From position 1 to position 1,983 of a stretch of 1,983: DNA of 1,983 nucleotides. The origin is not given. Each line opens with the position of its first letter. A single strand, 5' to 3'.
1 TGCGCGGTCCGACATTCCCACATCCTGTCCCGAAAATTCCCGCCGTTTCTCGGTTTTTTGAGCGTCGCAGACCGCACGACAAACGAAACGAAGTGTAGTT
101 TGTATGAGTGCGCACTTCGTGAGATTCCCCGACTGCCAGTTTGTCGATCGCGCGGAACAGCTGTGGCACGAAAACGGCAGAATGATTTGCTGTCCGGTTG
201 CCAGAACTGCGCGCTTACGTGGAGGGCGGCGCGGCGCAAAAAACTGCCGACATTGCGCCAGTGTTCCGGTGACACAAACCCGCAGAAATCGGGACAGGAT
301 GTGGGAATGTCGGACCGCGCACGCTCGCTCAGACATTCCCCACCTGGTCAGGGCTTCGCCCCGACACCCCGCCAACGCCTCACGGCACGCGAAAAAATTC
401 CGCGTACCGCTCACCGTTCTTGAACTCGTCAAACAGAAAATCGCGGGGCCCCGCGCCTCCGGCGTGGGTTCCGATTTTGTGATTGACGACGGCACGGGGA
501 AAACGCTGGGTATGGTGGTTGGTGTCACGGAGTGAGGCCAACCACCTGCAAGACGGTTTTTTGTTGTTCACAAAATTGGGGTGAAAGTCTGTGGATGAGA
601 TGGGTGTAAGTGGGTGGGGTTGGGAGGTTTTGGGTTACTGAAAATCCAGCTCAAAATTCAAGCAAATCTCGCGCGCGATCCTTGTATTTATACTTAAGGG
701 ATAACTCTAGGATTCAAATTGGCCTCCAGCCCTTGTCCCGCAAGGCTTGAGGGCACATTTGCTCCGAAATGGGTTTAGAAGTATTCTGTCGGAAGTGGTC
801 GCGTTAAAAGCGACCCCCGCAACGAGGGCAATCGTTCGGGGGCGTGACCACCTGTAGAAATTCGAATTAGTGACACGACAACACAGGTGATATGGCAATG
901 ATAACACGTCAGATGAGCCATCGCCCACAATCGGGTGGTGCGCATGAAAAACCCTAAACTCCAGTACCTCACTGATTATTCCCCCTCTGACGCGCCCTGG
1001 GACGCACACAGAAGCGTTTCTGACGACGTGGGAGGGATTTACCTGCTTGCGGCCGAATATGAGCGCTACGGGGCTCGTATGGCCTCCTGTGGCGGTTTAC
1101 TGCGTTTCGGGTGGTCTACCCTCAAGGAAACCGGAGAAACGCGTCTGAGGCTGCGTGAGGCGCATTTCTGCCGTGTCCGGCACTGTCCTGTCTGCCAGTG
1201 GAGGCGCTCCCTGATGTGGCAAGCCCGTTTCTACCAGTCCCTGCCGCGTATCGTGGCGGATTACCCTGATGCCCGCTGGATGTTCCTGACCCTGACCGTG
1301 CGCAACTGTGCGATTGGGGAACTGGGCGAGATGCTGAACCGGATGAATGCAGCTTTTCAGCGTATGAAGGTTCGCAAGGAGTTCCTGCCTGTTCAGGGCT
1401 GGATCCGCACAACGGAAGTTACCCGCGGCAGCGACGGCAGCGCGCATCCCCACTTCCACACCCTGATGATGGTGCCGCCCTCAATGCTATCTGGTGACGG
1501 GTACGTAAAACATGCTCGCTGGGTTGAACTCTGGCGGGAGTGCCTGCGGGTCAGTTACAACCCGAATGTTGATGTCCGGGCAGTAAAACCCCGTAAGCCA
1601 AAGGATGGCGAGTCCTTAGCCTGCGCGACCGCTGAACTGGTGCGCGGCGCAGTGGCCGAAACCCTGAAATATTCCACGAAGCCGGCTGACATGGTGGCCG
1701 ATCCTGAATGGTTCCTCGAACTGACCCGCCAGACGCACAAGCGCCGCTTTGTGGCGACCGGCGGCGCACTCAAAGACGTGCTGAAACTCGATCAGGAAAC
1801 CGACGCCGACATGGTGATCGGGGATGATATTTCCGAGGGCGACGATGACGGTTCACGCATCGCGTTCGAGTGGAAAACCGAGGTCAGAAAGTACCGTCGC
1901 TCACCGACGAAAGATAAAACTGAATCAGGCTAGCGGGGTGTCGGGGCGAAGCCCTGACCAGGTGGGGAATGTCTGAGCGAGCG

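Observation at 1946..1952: GCGAAGC mini-hairpin motif in each repeat arm, 13 nt after the rep stop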

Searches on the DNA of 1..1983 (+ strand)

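Call 6: search_dna_similar(query=window:1-1983:+, collection=plasmids, mode=near, max_rows=30)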
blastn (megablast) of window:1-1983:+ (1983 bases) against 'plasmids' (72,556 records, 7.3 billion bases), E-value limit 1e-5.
Records with a match: 2273; places in all: 2736; records where one place covers at least 80% of the query: 108.
Best place of each record, by identity: >=99% 11; 95-99% 533; 90-95% 216; 80-90% 320; 60-80% 1193.
By first word of the organism name: Escherichia 1503; Salmonella 459; Klebsiella 150; Shigella 127; Enterobacter 12; Citrobacter 10; uncultured 5; Proteus 2; Kluyvera 1; Serratia 1; and 3 more.
By predicted mobility (MOB-suite, as given by PLSDB): conjugative 1663; non-mobilizable 388; mobilizable 222.
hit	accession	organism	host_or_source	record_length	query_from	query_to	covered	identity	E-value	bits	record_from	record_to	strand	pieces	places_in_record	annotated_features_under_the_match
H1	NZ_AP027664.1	Escherichia coli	Homo sapiens,whole organism,feces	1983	1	1983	100%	100.0%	0e+0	3663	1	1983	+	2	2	hypothetical protein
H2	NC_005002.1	Salmonella enterica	-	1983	1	1983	100%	100.0%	0e+0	3663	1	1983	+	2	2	protein rep | hypothetical protein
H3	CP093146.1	Salmonella enterica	-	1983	1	1983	100%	99.9%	0e+0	3652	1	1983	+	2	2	protein rep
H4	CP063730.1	Escherichia coli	Veal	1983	1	1983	100%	99.9%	0e+0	3652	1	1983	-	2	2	protein rep | hypothetical protein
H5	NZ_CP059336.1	Escherichia coli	Homo sapiens,urine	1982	1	1983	100%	99.5%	0e+0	3611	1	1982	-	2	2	protein rep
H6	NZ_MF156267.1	Escherichia coli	Homo sapiens (healthy adult),feces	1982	1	1983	100%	99.5%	0e+0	3606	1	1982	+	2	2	protein rep | hypothetical protein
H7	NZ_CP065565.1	Salmonella enterica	Homo sapiens,stool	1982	19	1965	98%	98.8%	0e+0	3468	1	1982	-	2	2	hypothetical protein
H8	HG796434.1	uncultured bacterium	-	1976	1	1983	100%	93.2%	0e+0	2908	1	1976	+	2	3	CDS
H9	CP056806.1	Escherichia coli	culture,Freshwater sample from upstream ...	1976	1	1983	100%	93.1%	0e+0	2897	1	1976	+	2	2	record has no annotation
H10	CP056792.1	Escherichia coli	culture,Freshwater sample from upstream ...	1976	1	1983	100%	93.1%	0e+0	2891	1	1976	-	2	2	protein rep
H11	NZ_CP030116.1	Escherichia coli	Homo sapiens,CSF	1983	19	1965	98%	93.2%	0e+0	2851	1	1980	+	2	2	protein rep | hypothetical protein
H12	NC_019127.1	Salmonella enterica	poultry carcasses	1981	1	1983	87%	99.4%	0e+0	3134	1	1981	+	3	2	protein rep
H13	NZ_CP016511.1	Salmonella enterica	food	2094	19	1965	90%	95.0%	0e+0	2818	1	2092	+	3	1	protein rep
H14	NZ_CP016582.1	Salmonella enterica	-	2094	19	1965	90%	95.0%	0e+0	2818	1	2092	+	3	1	protein rep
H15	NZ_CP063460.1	Escherichia coli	chicken meat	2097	19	1965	91%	92.9%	0e+0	2628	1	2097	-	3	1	protein rep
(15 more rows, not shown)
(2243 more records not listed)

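Call 7: get_annotated_region(hit=H2, flank=0)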
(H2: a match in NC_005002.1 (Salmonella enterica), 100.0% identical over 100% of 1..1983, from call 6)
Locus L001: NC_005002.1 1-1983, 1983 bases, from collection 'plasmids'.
description: Salmonella enterica subsp. enterica serovar Enteritidis plasmid pB, complete sequence
organism: Salmonella enterica (NCBI taxid 149539)
taxonomy: Bacteria; Pseudomonadota; Gammaproteobacteria; Enterobacterales; Enterobacteriaceae; Salmonella; Salmonella enterica
host: -; source: -; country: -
typing (MOB-suite, as given by PLSDB): mobilizable; replicon ColpVC
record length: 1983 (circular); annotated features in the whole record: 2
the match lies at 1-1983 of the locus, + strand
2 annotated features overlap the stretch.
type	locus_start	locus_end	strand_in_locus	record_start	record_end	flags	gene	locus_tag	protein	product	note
CDS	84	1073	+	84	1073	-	-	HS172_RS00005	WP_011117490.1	protein rep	-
CDS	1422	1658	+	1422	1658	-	-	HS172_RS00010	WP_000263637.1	hypothetical protein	-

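Call 8: get_annotated_region(hit=H1, flank=0)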
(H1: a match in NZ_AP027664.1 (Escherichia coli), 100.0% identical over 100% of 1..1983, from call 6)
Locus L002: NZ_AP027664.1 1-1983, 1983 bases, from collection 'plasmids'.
description: Escherichia coli strain PSJ-42 plasmid pPSJ-42_12, complete sequence
organism: Escherichia coli (NCBI taxid 562)
taxonomy: Bacteria; Pseudomonadota; Gammaproteobacteria; Enterobacterales; Enterobacteriaceae; Escherichia; Escherichia coli
host: -; source: Homo sapiens,whole organism,feces; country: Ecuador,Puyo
typing (MOB-suite, as given by PLSDB): mobilizable; replicon ColpVC
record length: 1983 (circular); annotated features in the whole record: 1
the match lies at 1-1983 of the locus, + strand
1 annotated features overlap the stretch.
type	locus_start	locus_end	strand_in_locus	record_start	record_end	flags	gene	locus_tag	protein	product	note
CDS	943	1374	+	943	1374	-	-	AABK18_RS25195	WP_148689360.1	hypothetical protein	-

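Call 9: search_dna_similar(query=window:1-1983:+, collection=plasmids, mode=near, max_rows=40, rows=spread)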
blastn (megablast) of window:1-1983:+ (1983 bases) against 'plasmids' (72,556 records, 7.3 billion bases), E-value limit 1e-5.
Records with a match: 2273; places in all: 2736; records where one place covers at least 80% of the query: 108.
Best place of each record, by identity: >=99% 11; 95-99% 533; 90-95% 216; 80-90% 320; 60-80% 1193.
By first word of the organism name: Escherichia 1503; Salmonella 459; Klebsiella 150; Shigella 127; Enterobacter 12; Citrobacter 10; uncultured 5; Proteus 2; Kluyvera 1; Serratia 1; and 3 more.
By predicted mobility (MOB-suite, as given by PLSDB): conjugative 1663; non-mobilizable 388; mobilizable 222.
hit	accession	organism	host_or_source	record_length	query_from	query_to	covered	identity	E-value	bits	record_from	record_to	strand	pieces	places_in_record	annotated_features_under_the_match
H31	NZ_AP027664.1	Escherichia coli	Homo sapiens,whole organism,feces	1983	1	1983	100%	100.0%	0e+0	3663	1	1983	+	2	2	hypothetical protein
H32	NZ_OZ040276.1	Escherichia coli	-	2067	19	1965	91%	91.0%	0e+0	2445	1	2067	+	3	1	protein rep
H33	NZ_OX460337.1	Escherichia coli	Derived from parental isolate EC0026B ...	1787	662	1960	66%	94.8%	0e+0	2028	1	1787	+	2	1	record has no annotation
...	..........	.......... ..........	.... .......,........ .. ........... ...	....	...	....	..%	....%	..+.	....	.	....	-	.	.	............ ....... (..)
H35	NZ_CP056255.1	Citrobacter sp. RHBSTW-00903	culture,Wastewater influent sample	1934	666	1960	64%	85.5%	0e+0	1303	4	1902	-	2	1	hypothetical protein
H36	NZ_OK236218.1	Escherichia coli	pig,whole organism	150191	62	693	25%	90.4%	1e-128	642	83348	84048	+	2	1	none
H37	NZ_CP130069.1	Shigella flexneri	Homo sapiens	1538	276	372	5%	93.9%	8e-32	147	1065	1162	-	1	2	none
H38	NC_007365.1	Escherichia coli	-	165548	286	371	4%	95.3%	5e-29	137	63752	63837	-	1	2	none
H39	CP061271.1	Escherichia coli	Sheep,cell culture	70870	286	371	4%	95.3%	5e-29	137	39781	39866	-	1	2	none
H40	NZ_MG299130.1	Shigella sonnei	Homo sapiens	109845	286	371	4%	95.3%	5e-29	137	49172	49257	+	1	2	none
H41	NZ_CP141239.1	Escherichia sp. RL320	food,food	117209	286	371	4%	95.3%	5e-29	137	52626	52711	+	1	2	none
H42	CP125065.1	Escherichia coli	Fecal sludge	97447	286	371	4%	95.3%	5e-29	137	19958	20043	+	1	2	none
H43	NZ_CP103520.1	Escherichia coli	Homo sapiens,blood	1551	276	372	5%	81.0%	1e-10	77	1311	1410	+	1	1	none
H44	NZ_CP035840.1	Escherichia coli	Homo sapiens,stool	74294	286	370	4%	82.4%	4e-10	75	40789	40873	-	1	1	none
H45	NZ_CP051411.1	Salmonella enterica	swine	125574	286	370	4%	82.4%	4e-10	75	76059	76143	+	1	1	none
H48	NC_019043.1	Escherichia coli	porcine,neonatal diarrhea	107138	286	371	4%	79.5%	3e-6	62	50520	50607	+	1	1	none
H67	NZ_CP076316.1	Escherichia coli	Homo sapiens,Skin swab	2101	662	704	2%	95.3%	2e-8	69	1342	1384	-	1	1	none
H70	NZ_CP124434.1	Escherichia coli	environmental: river/lake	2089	668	704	2%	97.3%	8e-7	64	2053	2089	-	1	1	none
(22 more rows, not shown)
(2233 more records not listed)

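Call 12: get_annotated_region(hit=H38, flank=4000)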
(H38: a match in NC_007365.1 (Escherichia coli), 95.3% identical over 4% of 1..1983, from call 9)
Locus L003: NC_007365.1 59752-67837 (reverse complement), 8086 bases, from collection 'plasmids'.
description: Escherichia coli plasmid pO113, complete sequence
organism: Escherichia coli (NCBI taxid 562)
taxonomy: Bacteria; Pseudomonadota; Gammaproteobacteria; Enterobacterales; Enterobacteriaceae; Escherichia; Escherichia coli
host: -; source: -; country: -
typing (MOB-suite, as given by PLSDB): conjugative; replicon IncFIB,IncI-gamma/K1; relaxase MOBP; mating-pair formation MPF_I
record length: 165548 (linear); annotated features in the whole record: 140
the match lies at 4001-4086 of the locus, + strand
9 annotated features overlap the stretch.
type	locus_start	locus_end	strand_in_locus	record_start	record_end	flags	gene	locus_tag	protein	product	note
CDS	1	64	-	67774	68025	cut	-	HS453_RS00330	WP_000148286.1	helix-turn-helix transcriptional regulator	-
CDS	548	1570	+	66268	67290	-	istA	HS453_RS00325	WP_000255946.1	IS21-like element IS100 family transposase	GO:0006313 - DNA transposition [Evidence IEA]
CDS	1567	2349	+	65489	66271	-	istB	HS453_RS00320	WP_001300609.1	IS21-like element IS100kyp family helper ATPase IstB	-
CDS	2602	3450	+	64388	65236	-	-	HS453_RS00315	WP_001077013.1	DUF4942 domain-containing protein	-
CDS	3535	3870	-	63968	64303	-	-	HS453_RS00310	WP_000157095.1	molybdopterin-guanine dinucleotide biosynthesis protein MobC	-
CDS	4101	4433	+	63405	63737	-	mobA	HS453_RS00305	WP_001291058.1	plasmid mobilization protein MobA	GO:0006355 - regulation of DNA-templated transcription [Evidence IEA]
CDS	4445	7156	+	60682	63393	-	-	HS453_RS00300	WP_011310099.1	relaxase/mobilization nuclease domain-containing protein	-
CDS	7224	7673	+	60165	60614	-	-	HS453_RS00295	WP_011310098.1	cell envelope integrity TolA C-terminal domain-containing protein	GO:0043213 - bacteriocin transport [Evidence IEA]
CDS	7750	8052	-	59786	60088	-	-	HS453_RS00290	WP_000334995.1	hypothetical protein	-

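Call 13: get_annotated_region(hit=H48, flank=4000)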
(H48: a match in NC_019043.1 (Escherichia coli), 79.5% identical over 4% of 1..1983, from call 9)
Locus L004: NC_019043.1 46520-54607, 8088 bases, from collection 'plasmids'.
description: Escherichia coli plasmid pND11_107, complete sequence
organism: Escherichia coli (NCBI taxid 562)
taxonomy: Bacteria; Pseudomonadota; Gammaproteobacteria; Enterobacterales; Enterobacteriaceae; Escherichia; Escherichia coli
host: -; source: porcine,neonatal diarrhea; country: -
typing (MOB-suite, as given by PLSDB): conjugative; replicon IncI-gamma/K1; relaxase MOBP; mating-pair formation MPF_I
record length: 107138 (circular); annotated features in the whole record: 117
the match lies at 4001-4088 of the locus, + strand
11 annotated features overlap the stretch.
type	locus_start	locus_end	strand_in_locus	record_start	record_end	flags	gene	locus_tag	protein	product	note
CDS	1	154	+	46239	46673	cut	-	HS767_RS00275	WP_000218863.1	hypothetical protein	-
CDS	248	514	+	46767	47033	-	-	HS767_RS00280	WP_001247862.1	hypothetical protein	-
CDS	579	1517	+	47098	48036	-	-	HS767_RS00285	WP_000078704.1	Rpn family recombination-promoting nuclease/putative transposase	-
CDS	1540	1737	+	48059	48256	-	-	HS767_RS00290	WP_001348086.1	hypothetical protein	-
CDS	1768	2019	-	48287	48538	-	-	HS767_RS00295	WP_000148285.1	helix-turn-helix transcriptional regulator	-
CDS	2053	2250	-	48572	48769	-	-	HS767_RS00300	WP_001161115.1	hypothetical protein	-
CDS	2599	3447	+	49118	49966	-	-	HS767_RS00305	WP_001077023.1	DUF4942 domain-containing protein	-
CDS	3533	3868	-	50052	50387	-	-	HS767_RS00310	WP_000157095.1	molybdopterin-guanine dinucleotide biosynthesis protein MobC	-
CDS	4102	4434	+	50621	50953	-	nikA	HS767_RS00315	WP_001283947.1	IncI1-type relaxosome accessory protein NikA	-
CDS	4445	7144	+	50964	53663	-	nikB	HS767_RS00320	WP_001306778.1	IncI1-type relaxase NikB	-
CDS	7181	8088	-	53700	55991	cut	trbC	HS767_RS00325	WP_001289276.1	F-type conjugative transfer protein TrbC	-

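Call 24: search_dna_similar(query=window:283-378:-, collection=plasmids, mode=distant, max_rows=60, rows=spread, max_evalue=0.001)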
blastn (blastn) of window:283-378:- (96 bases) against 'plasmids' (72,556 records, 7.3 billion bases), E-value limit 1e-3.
Records with a match: 3451; places in all: 3797; records where one place covers at least 80% of the query: 3236.
Best place of each record, by identity: >=99% 19; 95-99% 514; 90-95% 70; 80-90% 404; 60-80% 2444.
By first word of the organism name: Escherichia 2275; Salmonella 562; Enterobacter 200; Shigella 167; Klebsiella 145; Citrobacter 29; Serratia 28; Leclercia 13; uncultured 7; Phytobacter 4; and 14 more.
By predicted mobility (MOB-suite, as given by PLSDB): conjugative 1926; mobilizable 1373; non-mobilizable 152.
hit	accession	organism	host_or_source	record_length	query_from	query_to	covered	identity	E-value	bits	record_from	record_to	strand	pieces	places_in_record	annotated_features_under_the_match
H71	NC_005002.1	Salmonella enterica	-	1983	1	96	100%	100.0%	1e-41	174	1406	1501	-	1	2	hypothetical protein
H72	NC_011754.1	Escherichia coli ED1a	-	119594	8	93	90%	98.8%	2e-34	151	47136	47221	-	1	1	none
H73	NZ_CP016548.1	Escherichia coli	-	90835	8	93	90%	95.3%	1e-30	138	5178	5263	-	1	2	none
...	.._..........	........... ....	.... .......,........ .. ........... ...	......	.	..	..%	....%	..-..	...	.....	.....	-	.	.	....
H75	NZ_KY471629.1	Shigella sonnei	patient feces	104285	8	93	90%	95.3%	1e-30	138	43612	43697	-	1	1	none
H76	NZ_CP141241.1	Escherichia sp. RL97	food,food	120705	8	93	90%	95.3%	1e-30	138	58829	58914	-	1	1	none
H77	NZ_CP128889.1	Escherichia coli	Homo sapiens,feces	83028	8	93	90%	95.3%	1e-30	138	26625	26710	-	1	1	none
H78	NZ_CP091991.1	Klebsiella pneumoniae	Homo sapiens,cell bacteria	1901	7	96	94%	85.6%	2e-20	104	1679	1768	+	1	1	none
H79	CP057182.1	Escherichia coli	culture,Pooled pig faecal samples ...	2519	1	90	94%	81.5%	7e-14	83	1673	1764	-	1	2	none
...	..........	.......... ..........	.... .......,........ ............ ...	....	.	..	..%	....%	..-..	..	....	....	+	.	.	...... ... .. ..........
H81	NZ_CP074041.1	Escherichia coli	Pig,pure culture,Rectal Swab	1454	9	96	92%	81.1%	9e-13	80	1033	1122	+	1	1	none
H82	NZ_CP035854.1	Escherichia coli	Homo sapiens,stool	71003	9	93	89%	82.4%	6e-15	87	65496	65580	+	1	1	none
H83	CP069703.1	Escherichia coli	chicken,pure culture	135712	9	93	89%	82.4%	6e-15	87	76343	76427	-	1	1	none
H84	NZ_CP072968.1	Enterobacter sp. MGH 14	respiratory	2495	1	89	93%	78.3%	5e-10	70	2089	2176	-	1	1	none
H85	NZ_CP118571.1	Enterobacter hormaechei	Homo sapiens,blood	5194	1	89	93%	78.3%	5e-10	70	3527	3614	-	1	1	none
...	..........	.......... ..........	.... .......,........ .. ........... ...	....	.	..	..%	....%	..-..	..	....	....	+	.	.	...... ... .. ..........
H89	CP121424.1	Salmonella enterica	feces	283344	8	89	85%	84.1%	5e-16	91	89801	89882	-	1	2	none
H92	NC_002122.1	Shigella sonnei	-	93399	8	93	90%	79.5%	1e-10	72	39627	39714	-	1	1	none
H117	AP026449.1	Escherichia coli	whole organism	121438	8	93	90%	75.8%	2e-8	64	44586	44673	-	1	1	none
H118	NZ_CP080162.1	Escherichia coli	chicken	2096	7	90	88%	76.7%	8e-7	59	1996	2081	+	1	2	protein rep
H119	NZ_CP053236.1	Escherichia coli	Homo sapiens,whole organism,rectal swab ...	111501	10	89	83%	79.0%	7e-8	64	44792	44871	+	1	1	none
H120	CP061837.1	Escherichia coli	Sheep,cell culture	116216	11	89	82%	77.2%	7e-8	63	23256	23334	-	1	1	none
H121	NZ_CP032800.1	Escherichia coli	bovine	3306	9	87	82%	75.9%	3e-6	57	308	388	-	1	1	none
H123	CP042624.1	Escherichia coli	Sus scrofa domesticus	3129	9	87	82%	74.7%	1e-4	53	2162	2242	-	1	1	none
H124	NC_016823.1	Shigella sonnei 53G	-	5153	10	87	81%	74.4%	4e-4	51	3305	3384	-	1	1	none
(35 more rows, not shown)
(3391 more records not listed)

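Call 26: get_annotated_region(hit=H72, flank=60)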
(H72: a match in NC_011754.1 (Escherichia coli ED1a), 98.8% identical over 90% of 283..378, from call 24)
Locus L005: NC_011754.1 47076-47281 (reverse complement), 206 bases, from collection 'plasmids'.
description: Escherichia coli ED1a plasmid pECOED, complete sequence
organism: Escherichia coli ED1a (NCBI taxid 585397)
taxonomy: Bacteria; Pseudomonadota; Gammaproteobacteria; Enterobacterales; Enterobacteriaceae; Escherichia; Escherichia coli; Escherichia coli ED1a
host: -; source: -; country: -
typing (MOB-suite, as given by PLSDB): conjugative; replicon IncK2/Z,rep_cluster_2131; relaxase MOBP,MOBP; mating-pair formation MPF_I
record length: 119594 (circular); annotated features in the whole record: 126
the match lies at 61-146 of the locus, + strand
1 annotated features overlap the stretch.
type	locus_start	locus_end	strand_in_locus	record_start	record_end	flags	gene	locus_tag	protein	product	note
CDS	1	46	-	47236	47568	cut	mobA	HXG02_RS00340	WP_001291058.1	plasmid mobilization protein MobA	GO:0006355 - regulation of DNA-templated transcription [Evidence IEA]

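Call 27: get_annotated_region(hit=H78, flank=60)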
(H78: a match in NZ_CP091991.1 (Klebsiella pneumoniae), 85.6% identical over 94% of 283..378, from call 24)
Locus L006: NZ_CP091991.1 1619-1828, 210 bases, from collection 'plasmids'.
description: Klebsiella pneumoniae strain NB04 plasmid pNB04-6, complete sequence
organism: Klebsiella pneumoniae (NCBI taxid 573)
taxonomy: Bacteria; Pseudomonadota; Gammaproteobacteria; Enterobacterales; Enterobacteriaceae; Klebsiella; Klebsiella pneumoniae
host: -; source: Homo sapiens,cell bacteria; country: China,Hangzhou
typing (MOB-suite, as given by PLSDB): non-mobilizable; replicon Col(MG828)
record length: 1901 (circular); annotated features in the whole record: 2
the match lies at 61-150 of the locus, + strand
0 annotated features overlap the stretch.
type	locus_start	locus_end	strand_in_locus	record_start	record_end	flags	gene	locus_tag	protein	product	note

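Call 28: get_annotated_region(hit=H79, flank=60)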
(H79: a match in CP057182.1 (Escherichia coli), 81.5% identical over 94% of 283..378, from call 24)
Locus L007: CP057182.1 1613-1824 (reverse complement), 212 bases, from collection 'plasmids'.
description: Escherichia coli strain RHB34-C04 plasmid pRHB34-C04_5, complete sequence
organism: Escherichia coli (NCBI taxid 562)
taxonomy: Bacteria; Pseudomonadota; Gammaproteobacteria; Enterobacterales; Enterobacteriaceae; Escherichia; Escherichia coli
host: -; source: culture,Pooled pig faecal samples collected from floor of farm; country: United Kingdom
typing (MOB-suite, as given by PLSDB): mobilizable; replicon ColpVC
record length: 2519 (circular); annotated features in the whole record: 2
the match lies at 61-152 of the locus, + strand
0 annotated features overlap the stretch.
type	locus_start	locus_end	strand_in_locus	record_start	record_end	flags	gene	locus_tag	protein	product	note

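Call 29: get_annotated_region(hit=H81, flank=60)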
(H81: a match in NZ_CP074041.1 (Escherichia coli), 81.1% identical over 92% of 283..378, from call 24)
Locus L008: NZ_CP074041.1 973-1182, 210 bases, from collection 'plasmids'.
description: Escherichia coli strain PI7 plasmid pYLPI7h, complete sequence
organism: Escherichia coli (NCBI taxid 562)
taxonomy: Bacteria; Pseudomonadota; Gammaproteobacteria; Enterobacterales; Enterobacteriaceae; Escherichia; Escherichia coli
host: -; source: Pig,pure culture,Rectal Swab; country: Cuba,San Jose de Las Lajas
typing (MOB-suite, as given by PLSDB): mobilizable; replicon Col(MG828)
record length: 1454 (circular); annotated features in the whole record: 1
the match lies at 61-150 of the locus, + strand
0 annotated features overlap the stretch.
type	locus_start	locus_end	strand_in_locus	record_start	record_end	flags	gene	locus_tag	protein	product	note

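Call 30: get_annotated_region(hit=H82, flank=60)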
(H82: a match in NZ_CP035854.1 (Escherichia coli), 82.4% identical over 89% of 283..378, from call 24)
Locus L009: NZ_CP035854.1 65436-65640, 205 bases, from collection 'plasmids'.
description: Escherichia coli strain TW10590 plasmid pTW10590_71, complete sequence
organism: Escherichia coli (NCBI taxid 562)
taxonomy: Bacteria; Pseudomonadota; Gammaproteobacteria; Enterobacterales; Enterobacteriaceae; Escherichia; Escherichia coli
host: -; source: Homo sapiens,stool; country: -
typing (MOB-suite, as given by PLSDB): conjugative; replicon IncI-gamma/K1; relaxase MOBP; mating-pair formation MPF_I
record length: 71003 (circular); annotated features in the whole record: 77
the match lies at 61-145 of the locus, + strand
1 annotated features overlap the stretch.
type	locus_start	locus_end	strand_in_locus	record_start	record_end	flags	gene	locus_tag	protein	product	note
CDS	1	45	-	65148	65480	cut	mobA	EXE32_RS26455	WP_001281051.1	plasmid mobilization protein MobA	GO:0006355 - regulation of DNA-templated transcription [Evidence IEA]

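Call 31: get_annotated_region(hit=H84, flank=60)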
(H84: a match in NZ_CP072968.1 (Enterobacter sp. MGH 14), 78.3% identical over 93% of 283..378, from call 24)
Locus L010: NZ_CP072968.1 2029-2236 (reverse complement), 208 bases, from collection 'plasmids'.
description: Enterobacter sp. MGH 14 plasmid unnamed7, complete sequence
organism: Enterobacter sp. MGH 14 (NCBI taxid 1329823)
taxonomy: Bacteria; Pseudomonadota; Gammaproteobacteria; Enterobacterales; Enterobacteriaceae; Enterobacter; Enterobacter sp. MGH 14
host: -; source: respiratory; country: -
typing (MOB-suite, as given by PLSDB): mobilizable; replicon rep_cluster_2335
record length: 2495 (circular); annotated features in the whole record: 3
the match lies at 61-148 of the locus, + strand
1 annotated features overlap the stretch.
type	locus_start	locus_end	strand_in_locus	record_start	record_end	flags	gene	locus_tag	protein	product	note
CDS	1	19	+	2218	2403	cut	-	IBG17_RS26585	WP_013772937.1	Rop family plasmid primer RNA-binding protein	-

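Call 32: get_annotated_region(hit=H87, flank=60)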
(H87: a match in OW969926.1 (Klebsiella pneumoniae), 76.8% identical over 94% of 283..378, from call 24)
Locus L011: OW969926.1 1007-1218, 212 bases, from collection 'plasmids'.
description: Klebsiella pneumoniae isolate 307 genome assembly, plasmid: P7
organism: Klebsiella pneumoniae (NCBI taxid 573)
taxonomy: Bacteria; Pseudomonadota; Gammaproteobacteria; Enterobacterales; Enterobacteriaceae; Klebsiella; Klebsiella pneumoniae
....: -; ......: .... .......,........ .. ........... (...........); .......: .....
typing (MOB-suite, as given by PLSDB): mobilizable; replicon Col(MG828)
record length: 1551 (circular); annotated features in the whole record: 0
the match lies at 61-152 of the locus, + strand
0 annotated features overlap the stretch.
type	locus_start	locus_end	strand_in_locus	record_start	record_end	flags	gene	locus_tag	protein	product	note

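Call 33: get_annotated_region(hit=H89, flank=60)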
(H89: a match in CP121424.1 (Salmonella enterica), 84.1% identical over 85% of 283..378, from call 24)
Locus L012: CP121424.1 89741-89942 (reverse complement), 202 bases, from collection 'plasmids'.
description: Salmonella enterica strain 203_IZSPB_MA plasmid unnamed1, complete sequence
organism: Salmonella enterica (NCBI taxid 28901)
taxonomy: Bacteria; Pseudomonadota; Gammaproteobacteria; Enterobacterales; Enterobacteriaceae; Salmonella; Salmonella enterica
host: -; source: feces; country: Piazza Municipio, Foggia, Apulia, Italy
typing (MOB-suite, as given by PLSDB): conjugative; replicon IncFIB; relaxase MOBP,MOBP; mating-pair formation MPF_I
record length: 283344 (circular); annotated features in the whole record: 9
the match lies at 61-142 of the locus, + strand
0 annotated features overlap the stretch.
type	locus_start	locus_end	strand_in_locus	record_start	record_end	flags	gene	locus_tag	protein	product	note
